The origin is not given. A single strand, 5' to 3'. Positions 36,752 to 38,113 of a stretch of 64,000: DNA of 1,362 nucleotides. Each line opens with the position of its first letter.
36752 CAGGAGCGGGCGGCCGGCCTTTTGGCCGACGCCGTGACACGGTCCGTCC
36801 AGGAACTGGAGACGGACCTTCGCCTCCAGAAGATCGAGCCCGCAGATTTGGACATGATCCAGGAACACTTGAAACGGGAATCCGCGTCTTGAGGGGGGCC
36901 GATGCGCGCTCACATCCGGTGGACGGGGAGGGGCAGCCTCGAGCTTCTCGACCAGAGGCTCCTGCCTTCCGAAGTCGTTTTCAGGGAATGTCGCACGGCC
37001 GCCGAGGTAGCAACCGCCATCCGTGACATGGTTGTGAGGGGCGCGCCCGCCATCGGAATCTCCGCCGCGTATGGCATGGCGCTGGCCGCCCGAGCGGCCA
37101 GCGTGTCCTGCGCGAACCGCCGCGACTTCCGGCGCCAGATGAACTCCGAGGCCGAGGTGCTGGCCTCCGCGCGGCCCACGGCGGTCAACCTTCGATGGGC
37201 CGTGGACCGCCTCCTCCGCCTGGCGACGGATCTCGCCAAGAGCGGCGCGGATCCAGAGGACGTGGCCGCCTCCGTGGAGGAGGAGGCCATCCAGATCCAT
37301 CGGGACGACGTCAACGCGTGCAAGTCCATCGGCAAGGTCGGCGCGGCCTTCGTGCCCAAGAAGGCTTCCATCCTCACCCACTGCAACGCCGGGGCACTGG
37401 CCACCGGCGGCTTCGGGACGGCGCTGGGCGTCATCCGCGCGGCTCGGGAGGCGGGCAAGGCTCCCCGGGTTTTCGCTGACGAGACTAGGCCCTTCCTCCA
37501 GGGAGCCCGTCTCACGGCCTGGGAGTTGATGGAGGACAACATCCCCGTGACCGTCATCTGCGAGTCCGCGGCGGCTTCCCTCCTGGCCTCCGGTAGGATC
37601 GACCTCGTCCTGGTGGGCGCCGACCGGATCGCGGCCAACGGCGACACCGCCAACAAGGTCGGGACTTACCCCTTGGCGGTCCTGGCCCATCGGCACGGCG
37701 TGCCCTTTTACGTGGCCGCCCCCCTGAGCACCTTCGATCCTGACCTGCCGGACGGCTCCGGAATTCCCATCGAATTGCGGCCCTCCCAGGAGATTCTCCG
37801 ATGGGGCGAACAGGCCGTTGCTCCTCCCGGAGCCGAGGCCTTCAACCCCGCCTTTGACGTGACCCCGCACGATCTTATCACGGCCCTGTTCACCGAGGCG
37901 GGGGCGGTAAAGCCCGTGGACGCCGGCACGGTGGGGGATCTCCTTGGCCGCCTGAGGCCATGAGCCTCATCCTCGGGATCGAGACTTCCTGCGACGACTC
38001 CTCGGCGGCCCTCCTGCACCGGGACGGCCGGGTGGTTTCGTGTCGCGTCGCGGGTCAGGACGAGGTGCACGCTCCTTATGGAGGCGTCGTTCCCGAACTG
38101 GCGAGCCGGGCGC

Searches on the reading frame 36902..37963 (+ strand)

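Call 6: search_protein_families(library=pfam, proteins=[window:36902-37963:+], max_evalue=0.01)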
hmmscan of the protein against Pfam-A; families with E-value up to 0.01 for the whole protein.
window:36902-37963:+ (353 aa): 1 family
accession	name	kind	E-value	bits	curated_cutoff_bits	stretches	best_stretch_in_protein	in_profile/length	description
PF01008.23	IF-2B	-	2.1e-89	299.9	22.4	1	45-338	2-280/280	Initiation factor 2 subunit family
